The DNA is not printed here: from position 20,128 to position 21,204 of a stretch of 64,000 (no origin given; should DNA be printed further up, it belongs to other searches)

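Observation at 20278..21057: CcdA/DsbD-family protein with the two catalytic Cys motifs in reversed order (apparent circular permutation)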

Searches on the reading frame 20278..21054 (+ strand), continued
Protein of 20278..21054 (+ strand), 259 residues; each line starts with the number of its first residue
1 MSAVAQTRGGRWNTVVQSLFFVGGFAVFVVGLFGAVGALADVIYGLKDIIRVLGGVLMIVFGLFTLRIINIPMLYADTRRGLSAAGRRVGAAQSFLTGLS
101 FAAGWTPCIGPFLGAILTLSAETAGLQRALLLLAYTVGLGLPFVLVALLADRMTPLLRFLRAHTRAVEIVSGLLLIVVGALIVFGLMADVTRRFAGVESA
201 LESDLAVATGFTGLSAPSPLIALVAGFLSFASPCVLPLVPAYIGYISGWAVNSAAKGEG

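Call 19: find_encoding_contigs(protein=P0021, flank=10000, max_places=2)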
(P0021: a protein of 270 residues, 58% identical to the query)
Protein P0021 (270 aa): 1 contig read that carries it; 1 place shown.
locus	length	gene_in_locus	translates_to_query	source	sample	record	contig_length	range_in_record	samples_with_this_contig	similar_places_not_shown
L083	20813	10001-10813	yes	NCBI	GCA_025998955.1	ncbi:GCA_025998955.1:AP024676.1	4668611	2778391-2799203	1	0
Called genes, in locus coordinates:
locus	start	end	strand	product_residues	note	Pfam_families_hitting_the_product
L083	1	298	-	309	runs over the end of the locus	PF00676:E1_dh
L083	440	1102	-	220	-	PF00376:MerR, PF12728:HTH_17, PF13411:MerR_1 (weak)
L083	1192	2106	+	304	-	PF04304:DUF454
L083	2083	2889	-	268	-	PF04909:Amidohydro_2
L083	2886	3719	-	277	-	PF00528:BPD_transp_1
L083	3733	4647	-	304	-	PF00528:BPD_transp_1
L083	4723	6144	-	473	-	PF01547:SBP_bac_1, PF13416:SBP_bac_8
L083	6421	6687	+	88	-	PF13808:DDE_Tnp_1_assoc (weak)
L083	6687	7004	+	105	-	-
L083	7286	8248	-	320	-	-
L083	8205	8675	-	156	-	-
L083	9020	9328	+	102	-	PF00829:Ribosomal_L21p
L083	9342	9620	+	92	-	PF01016:Ribosomal_L27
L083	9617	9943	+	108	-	PF01197:Ribosomal_L31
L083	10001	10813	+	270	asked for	PF02683:DsbD_TM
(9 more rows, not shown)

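Call 29: search_protein_representatives(protein=window:20278-21054:+)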
Query: 259 residues. Proteins with E-value up to 0.001 (for the whole library): 6394; up to 1e-10: 3038; up to 1e-30: 95. The best 150 are listed.
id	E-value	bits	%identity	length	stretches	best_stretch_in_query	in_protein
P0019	9.2e-81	287.5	62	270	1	10-255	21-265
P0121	6.9e-63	229.0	62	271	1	9-188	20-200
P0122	1.1e-46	176.0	49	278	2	3-196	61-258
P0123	2.4e-45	171.5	57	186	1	77-255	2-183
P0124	1.1e-43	166.1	46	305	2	73-255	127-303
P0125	2.0e-43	165.3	49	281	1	10-254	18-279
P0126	4.9e-43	164.0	45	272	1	11-254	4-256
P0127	5.4e-43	163.8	45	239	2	11-196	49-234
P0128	6.6e-42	160.3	42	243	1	11-256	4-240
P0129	7.9e-42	160.0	44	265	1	11-253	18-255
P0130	3.1e-41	158.1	43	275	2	6-203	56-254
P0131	1.8e-39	152.3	48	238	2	9-194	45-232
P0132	2.5e-39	151.8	45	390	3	70-196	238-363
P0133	1.8e-38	149.1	46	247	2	6-185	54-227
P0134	9.1e-38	146.7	64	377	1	10-125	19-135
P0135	1.5e-37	146.0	42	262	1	9-252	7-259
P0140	1.5e-35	139.4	39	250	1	14-257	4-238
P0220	1.4e-30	123.2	41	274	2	88-252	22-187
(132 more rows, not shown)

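Call 30: predict_structure(alignment_id=A1)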
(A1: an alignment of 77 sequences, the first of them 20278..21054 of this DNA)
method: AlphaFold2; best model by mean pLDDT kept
length: 259 residues; sequences in the alignment: 77
mean_pLDDT: 78.6   pTM: 0.73
mean pLDDT of the five models: 78.6, 77.0, 75.8, 70.7, 69.5
residues with pLDDT >= 90: 16; 70-90: 196; 50-70: 45; < 50: 2
segments of 3 or more residues with pLDDT < 50: none
pLDDT, mean of each block of 10 residues (from residue 1): 56 86 90 85 82 85 84 61 60 85 81 75 81 89 86 81 87 87 85 74 68 64 83 79 78 70
secondary structure, 60 per line:
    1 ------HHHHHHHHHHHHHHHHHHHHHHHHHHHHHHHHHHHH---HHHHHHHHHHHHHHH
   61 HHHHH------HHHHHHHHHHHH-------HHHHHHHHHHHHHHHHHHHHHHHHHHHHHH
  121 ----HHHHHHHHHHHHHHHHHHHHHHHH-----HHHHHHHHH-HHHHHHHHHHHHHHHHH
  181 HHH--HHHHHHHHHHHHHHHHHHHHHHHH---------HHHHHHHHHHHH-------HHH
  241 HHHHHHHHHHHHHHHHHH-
elements in order: H7-42 H46-65 H72-83 H91-120 H125-148 H154-162 H164-183 H186-209 H219-230 H238-258

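Call 57: search_protein_families(library=pfam, proteins=[L037:5511-6443:+, L037:7331-7609:+, L037:7616-7906:+, L037:8007-8750:+, L037:8725-9408:+, L037:9428-11623:-, P0220, P0126, P0122], max_evalue=0.01)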
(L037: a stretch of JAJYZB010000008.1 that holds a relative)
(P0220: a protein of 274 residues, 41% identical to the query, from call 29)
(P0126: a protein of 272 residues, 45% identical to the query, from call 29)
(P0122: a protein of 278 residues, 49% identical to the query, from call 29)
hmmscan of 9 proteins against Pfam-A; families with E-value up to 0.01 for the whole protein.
L037:5511-6443:+ (311 aa): 0 families

L037:7331-7609:+ (93 aa): 2 families
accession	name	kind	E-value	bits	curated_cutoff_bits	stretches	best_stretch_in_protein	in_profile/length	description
PF02604.26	PhdYeFM_antitox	-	5.1e-12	45.8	29.8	1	11-64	4-58/74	Antitoxin Phd_YefM, type II toxin-antitoxin system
PF18506.7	RelB-like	-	0.0038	17.5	27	1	32-86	6-54/62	RelB Antitoxin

L037:7616-7906:+ (97 aa): 2 families
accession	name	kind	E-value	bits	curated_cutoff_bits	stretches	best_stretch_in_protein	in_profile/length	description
PF05016.21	ParE_toxin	-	4e-09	37.4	23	1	14-82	10-86/89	ParE toxin of type II toxin-antitoxin system, parDE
PF20251.4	Big_14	-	0.0083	16.5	27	0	46-72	74-100/104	Bacterial Ig-like domain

L037:8007-8750:+ (248 aa): 2 families
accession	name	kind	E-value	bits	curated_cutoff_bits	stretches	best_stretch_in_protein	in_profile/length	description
PF02683.22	DsbD_TM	-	1.5e-15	57.6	27.1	2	9-175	45-210/219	Cytochrome C biogenesis protein transmembrane domain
PF13386.12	DsbD_2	-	5.7e-11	43.1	24.9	1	9-177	32-198/199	Cytochrome C biogenesis protein transmembrane region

L037:8725-9408:+ (228 aa): 8 families
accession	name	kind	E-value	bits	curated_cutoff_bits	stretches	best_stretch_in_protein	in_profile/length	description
PF01596.23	Methyltransf_3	-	1.4e-32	113.1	22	1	49-226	28-203/204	O-methyltransferase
PF13578.12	Methyltransf_24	-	3.3e-14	54.1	26.3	1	71-171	2-105/105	Methyltransferase domain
PF13649.12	Methyltransf_25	-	6.4e-07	30.4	27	1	69-164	1-97/97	Methyltransferase domain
PF13847.12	Methyltransf_31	-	5.5e-06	26.6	27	1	64-170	2-111/145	Methyltransferase domain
PF08242.18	Methyltransf_12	-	0.00016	22.8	30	1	71-142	2-71/98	Methyltransferase domain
PF00107.32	ADH_zinc_N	-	0.00051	20.4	31.8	1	75-167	1-86/129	Zinc-binding dehydrogenase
PF01135.25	PCMT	-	0.00081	19.7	20.3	1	53-167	62-170/210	Protein-L-isoaspartate(D-aspartate) O-methyltransferase (PCMT)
PF08241.18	Methyltransf_11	-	0.0026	18.8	21.2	1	71-167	2-94/95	Methyltransferase domain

L037:9428-11623:- (731 aa): 6 families
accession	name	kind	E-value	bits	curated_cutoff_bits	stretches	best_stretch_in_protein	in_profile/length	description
PF00703.27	Glyco_hydro_2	-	4.4e-14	53.6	23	1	196-303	3-109/109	Glycosyl hydrolases family 2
PF02836.23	Glyco_hydro_2_C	-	4.3e-09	36.4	21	1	311-526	5-244/302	Glycosyl hydrolases family 2, TIM barrel domain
PF22666.2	Glyco_hydro_2_N2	-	3.5e-07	30.9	27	1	57-136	44-119/167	Glycosyl hydrolase 2 galactose-binding domain-like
PF17786.7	Mannosidase_ig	-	1.7e-06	28.9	23.4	1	623-701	3-82/91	Mannosidase Ig/CBM-like domain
PF13364.12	BetaGal_ABD2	-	2.6e-05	25.4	23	1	41-136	20-108/112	Beta-galactosidase second all-beta domain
PF02837.24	Glyco_hydro_2_N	-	0.00021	21.7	28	1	29-119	40-118/169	Glycosyl hydrolases family 2, sugar binding domain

P0220 (274 aa): 2 families
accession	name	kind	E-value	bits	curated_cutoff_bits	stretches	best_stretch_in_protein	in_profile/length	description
PF02683.22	DsbD_TM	-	6.6e-16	58.7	27.1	2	156-252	7-102/219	Cytochrome C biogenesis protein transmembrane domain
PF13386.12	DsbD_2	-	7e-08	33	24.9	2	26-114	119-197/199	Cytochrome C biogenesis protein transmembrane region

P0126 (272 aa): 1 family
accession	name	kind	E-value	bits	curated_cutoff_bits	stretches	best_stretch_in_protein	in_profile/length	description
PF02683.22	DsbD_TM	-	6.2e-15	55.5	27.1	2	10-183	47-218/219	Cytochrome C biogenesis protein transmembrane domain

P0122 (278 aa): 1 family
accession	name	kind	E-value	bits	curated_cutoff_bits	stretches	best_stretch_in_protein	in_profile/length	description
PF02683.22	DsbD_TM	-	5.8e-16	58.9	27.1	1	9-246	4-216/219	Cytochrome C biogenesis protein transmembrane domain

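Call 58: find_homologous_proteins(query=P0220, max_evalue=1e-10)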
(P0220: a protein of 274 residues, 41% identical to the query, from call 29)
Query P0220 (274 aa): 5101 proteins with E <= 1e-10 among 8000 candidates; the best 120 are listed.
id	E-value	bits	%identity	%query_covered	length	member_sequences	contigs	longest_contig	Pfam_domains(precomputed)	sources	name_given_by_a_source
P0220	1.3e-169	581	100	100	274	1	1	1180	PF02683.23,PF13386.13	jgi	-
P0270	2.6e-135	468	80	100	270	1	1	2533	PF02683.23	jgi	jgi:cytochrome c biogenesis protein CcdA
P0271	7.1e-128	444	76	97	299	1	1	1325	PF02683.23,PF13386.13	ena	-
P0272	4.3e-127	441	79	96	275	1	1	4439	PF02683.23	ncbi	-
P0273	6.3e-125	434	75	99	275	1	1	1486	PF02683.23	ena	-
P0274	5.3e-124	431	76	96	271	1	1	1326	PF02683.23,PF13386.13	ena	-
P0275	4.2e-123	428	75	98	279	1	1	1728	PF02683.23,PF13386.13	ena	-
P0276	4.6e-123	428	75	97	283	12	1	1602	PF02683.23,PF13386.13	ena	-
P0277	7.3e-123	427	78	96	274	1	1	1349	PF02683.23,PF13386.13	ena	-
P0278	1.1e-122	427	74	100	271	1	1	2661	PF02683.23,PF13386.13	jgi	jgi:cytochrome c biogenesis protein CcdA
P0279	1.8e-122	426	76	99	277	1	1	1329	PF02683.23,PF13386.13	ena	-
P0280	3.6e-122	425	75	98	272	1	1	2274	PF02683.23,PF13386.13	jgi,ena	-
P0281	5.8e-122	424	75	97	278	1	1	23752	PF02683.23,PF13386.13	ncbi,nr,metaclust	ncbi:MAG: hypothetical protein A2148_04115 [Chloroflexi bacterium RBG_16_68_14]|nr:MAG: hypothetical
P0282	7.7e-122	424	77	96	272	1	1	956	PF02683.23,PF13386.13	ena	-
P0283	4.2e-121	422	73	98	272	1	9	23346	PF02683.23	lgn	-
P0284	1.4e-120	420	71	99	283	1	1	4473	PF02683.23,PF13386.13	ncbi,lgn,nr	ncbi:MAG: cytochrome c biogenesis protein CcdA [Dehalococcoidia bacterium]|nr:cytochrome c biogenesi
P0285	1.5e-120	420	74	99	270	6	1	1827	PF02683.23,PF13386.13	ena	-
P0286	1.6e-120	420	74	97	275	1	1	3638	PF02683.23,PF13386.13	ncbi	-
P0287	3.6e-120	419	73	100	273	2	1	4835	PF02683.23,PF13386.13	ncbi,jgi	jgi:cytochrome c biogenesis protein CcdA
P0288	4.4e-120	418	73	97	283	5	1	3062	PF02683.23,PF13386.13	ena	-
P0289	8.1e-120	417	76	93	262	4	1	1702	PF02683.23,PF13386.13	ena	-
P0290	8.4e-120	417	75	96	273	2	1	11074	PF02683.23,PF13386.13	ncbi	-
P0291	1.2e-119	417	73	99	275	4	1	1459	PF02683.23,PF13386.13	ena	-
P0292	1.2e-119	417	79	89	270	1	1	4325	PF02683.23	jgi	jgi:cytochrome c biogenesis protein CcdA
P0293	1.3e-119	417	73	96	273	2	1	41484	PF02683.23,PF13386.13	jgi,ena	-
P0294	2.6e-119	416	77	91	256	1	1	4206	PF02683.23,PF13386.13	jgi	jgi:cytochrome c biogenesis protein CcdA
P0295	3.0e-119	416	77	90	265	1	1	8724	PF02683.23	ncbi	-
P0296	6.0e-119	415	73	96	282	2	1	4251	PF02683.23,PF13386.13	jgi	jgi:cytochrome c biogenesis protein CcdA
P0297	7.4e-119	414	76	89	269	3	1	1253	PF02683.23,PF13386.13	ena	-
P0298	1.1e-118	414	72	99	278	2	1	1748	PF02683.23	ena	-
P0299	1.1e-118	414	74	98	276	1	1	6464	PF02683.23,PF13386.13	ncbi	-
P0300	1.4e-118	413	76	92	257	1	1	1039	PF02683.23,PF13386.13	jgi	jgi:cytochrome c biogenesis protein CcdA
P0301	1.6e-118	413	74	96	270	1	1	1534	PF02683.23,PF13386.13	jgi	jgi:cytochrome c biogenesis protein CcdA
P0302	2.2e-118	413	76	95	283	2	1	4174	PF02683.23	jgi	-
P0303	3.1e-118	412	75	92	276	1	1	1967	PF02683.23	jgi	-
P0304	4.4e-118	412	72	97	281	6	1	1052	PF02683.23,PF13386.13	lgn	-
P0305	4.5e-118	412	75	91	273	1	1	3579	PF02683.23,PF13386.13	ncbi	-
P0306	5.1e-118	412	70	100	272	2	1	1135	PF02683.23,PF13386.13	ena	-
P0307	8.7e-118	411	78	89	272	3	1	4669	PF02683.23,PF13386.13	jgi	jgi:cytochrome c biogenesis protein CcdA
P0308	8.8e-118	411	74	95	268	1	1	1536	PF02683.23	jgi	jgi:cytochrome c biogenesis protein CcdA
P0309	9.2e-118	411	72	96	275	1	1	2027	PF02683.23,PF13386.13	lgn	-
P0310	9.7e-118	411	77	89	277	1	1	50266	PF02683.23,PF13386.13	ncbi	ncbi:MAG: cytochrome c biogenesis protein CcdA [Dehalococcoidia bacterium]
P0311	2.7e-117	409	74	97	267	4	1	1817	PF02683.23,PF13386.13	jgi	jgi:cytochrome c biogenesis protein CcdA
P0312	3.5e-117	409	71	99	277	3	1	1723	PF02683.23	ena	-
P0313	6.5e-117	408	72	99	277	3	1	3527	PF02683.23,PF13386.13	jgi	jgi:cytochrome c biogenesis protein CcdA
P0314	8.1e-117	408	72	98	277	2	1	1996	PF02683.23,PF13386.13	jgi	jgi:cytochrome c biogenesis protein CcdA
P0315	1.6e-116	407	73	93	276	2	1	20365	PF02683.23,PF13386.13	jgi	-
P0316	2.1e-116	406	69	99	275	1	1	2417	PF02683.23,PF13386.13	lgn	-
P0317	1.2e-115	404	70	98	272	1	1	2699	PF02683.23,PF13386.13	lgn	-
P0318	1.3e-115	404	76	93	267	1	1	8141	PF02683.23,PF13386.13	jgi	jgi:cytochrome c biogenesis protein CcdA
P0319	3.3e-115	402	72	97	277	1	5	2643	PF02683.23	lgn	-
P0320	6.9e-115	401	75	89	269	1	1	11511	PF02683.23,PF13386.13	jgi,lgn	jgi:cytochrome c biogenesis protein CcdA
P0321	1.0e-114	401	74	96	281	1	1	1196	PF02683.23,PF13386.13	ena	-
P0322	1.1e-114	401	74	90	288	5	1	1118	PF02683.23,PF13386.13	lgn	-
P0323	1.4e-114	400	73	96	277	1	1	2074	PF02683.23,PF13386.13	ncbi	-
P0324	2.5e-114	399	72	97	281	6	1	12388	PF02683.23,PF13386.13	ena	-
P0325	3.3e-114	399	74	91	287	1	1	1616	PF02683.23,PF13386.13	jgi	jgi:cytochrome c biogenesis protein CcdA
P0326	3.8e-114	399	70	99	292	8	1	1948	PF02683.23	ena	-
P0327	4.1e-114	399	74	91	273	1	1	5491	PF02683.23,PF13386.13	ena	-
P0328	5.3e-114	398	68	100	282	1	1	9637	PF02683.23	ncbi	-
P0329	5.5e-114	398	72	95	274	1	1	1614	PF02683.23,PF13386.13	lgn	-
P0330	8.8e-114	398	70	97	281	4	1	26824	PF02683.23,PF13386.13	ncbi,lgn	-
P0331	1.1e-113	397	68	100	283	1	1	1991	PF02683.23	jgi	jgi:cytochrome c biogenesis protein CcdA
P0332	1.3e-113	397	68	97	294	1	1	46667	PF02683.23,PF13386.13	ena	-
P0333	1.7e-113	397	71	94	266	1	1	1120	PF02683.23,PF13386.13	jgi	jgi:cytochrome c biogenesis protein CcdA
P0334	2.3e-113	396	70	97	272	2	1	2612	PF02683.23,PF13386.13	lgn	-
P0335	2.5e-113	396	77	89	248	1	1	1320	PF02683.23,PF13386.13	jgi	jgi:cytochrome c biogenesis protein CcdA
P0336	2.9e-113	396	70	95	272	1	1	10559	PF02683.23,PF13386.13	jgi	jgi:cytochrome c biogenesis protein CcdA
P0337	3.7e-113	396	76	91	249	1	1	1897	PF02683.23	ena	-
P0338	3.9e-113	396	69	97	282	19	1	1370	PF02683.23,PF13386.13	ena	-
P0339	4.0e-113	395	73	94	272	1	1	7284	PF02683.23,PF13386.13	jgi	jgi:cytochrome c biogenesis protein CcdA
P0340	5.3e-113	395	71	91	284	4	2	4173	PF02683.23,PF13386.13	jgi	jgi:cytochrome c biogenesis protein CcdA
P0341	5.5e-113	395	71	93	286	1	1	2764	PF02683.23,PF13386.13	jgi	jgi:cytochrome c biogenesis protein CcdA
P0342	5.8e-113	395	73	91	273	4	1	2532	PF02683.23,PF13386.13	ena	-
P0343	6.0e-113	395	72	93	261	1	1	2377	PF02683.23,PF13386.13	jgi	jgi:cytochrome c biogenesis protein CcdA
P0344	9.2e-113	394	70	97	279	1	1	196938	PF02683.23,PF13386.13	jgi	jgi:cytochrome c biogenesis protein CcdA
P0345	1.0e-112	394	69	97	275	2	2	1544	PF02683.23,PF13386.13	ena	-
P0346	1.3e-112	394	71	99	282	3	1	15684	PF02683.23,PF13386.13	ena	-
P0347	2.1e-112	393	70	92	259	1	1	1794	PF02683.23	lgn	-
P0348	2.1e-112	393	70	98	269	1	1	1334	PF02683.23,PF13386.13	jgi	jgi:cytochrome c biogenesis protein CcdA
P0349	2.4e-112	393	71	97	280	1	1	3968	PF02683.23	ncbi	ncbi:MAG: cytochrome c biogenesis protein CcdA [Dehalococcoidia bacterium]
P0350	2.7e-112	393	72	93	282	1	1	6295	PF02683.23,PF13386.13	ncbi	-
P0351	8.8e-112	391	72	89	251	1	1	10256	PF02683.23,PF13386.13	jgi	jgi:cytochrome c biogenesis protein CcdA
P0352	1.1e-111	391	73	94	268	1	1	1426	PF02683.23,PF13386.13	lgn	-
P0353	1.3e-111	390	72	91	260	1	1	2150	PF02683.23,PF13386.13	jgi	jgi:cytochrome c biogenesis protein CcdA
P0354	2.5e-111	390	72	92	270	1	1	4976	PF02683.23,PF13386.13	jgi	jgi:cytochrome c biogenesis protein CcdA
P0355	2.6e-111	390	71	91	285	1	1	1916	PF02683.23,PF13386.13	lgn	-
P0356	3.9e-111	389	72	89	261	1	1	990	PF02683.23,PF13386.13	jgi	jgi:cytochrome c biogenesis protein CcdA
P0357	4.2e-111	389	72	90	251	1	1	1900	PF02683.23,PF13386.13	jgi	jgi:cytochrome c biogenesis protein CcdA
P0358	1.5e-110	387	69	92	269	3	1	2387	PF02683.23,PF13386.13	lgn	-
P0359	1.8e-110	387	69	97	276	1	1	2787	PF02683.23,PF13386.13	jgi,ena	-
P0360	2.1e-110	387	71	92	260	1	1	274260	PF02683.23,PF13386.13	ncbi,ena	-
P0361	2.2e-110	386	69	99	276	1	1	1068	PF02683.23,PF13386.13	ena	-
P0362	2.2e-110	386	74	91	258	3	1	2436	PF02683.23,PF13386.13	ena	-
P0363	2.4e-110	386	71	91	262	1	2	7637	PF02683.23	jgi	jgi:cytochrome c biogenesis protein CcdA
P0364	2.4e-110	386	71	92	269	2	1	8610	PF02683.23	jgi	jgi:cytochrome c biogenesis protein CcdA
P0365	2.7e-110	386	70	93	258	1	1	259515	PF02683.23,PF13386.13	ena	-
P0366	3.5e-110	386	73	91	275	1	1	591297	PF02683.23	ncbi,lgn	ncbi:MAG: cytochrome c biogenesis protein CcdA [Dehalococcoidia bacterium]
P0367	3.9e-110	386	72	88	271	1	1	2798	PF02683.23,PF13386.13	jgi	jgi:cytochrome c biogenesis protein CcdA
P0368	4.1e-110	386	71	91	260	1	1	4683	PF02683.23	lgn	-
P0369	5.1e-110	385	69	97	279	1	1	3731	PF02683.23,PF13386.13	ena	-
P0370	8.3e-110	385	72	90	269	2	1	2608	PF02683.23,PF13386.13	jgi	jgi:cytochrome c biogenesis protein CcdA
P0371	1.1e-109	384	69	92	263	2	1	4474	PF02683.23,PF13386.13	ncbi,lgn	-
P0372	1.6e-109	384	69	94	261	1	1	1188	PF02683.23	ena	-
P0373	1.8e-109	383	71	90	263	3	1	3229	PF02683.23,PF13386.13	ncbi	-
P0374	3.1e-109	383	64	100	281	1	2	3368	PF02683.23,PF13386.13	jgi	jgi:cytochrome c biogenesis protein CcdA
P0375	4.4e-109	382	70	92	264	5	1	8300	PF02683.23,PF13386.13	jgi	-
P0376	5.5e-109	382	70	92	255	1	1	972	PF02683.23,PF13386.13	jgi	jgi:cytochrome c biogenesis protein CcdA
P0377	8.7e-109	381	70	89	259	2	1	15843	PF02683.23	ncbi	-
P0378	5.3e-108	379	69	96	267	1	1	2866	PF02683.23,PF13386.13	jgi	jgi:cytochrome c biogenesis protein CcdA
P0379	6.2e-108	378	70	91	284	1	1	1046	PF02683.23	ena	-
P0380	6.2e-108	378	69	97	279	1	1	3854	PF02683.23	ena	-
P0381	7.6e-108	378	69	90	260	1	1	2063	PF02683.23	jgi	jgi:cytochrome c biogenesis protein CcdA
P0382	1.1e-107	378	70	90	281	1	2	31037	PF02683.23,PF13386.13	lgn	-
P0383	1.1e-107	378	68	97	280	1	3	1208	PF02683.23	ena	-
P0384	1.2e-107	378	68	95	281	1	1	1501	PF02683.23,PF13386.13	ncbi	-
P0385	1.2e-107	377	71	89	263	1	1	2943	PF02683.23,PF13386.13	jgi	jgi:cytochrome c biogenesis protein CcdA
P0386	2.9e-107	376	66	99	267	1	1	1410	PF02683.23,PF13386.13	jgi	jgi:cytochrome c biogenesis protein CcdA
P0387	3.3e-107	376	69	91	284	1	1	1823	PF02683.23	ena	-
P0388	4.0e-107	376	70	89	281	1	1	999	PF02683.23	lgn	-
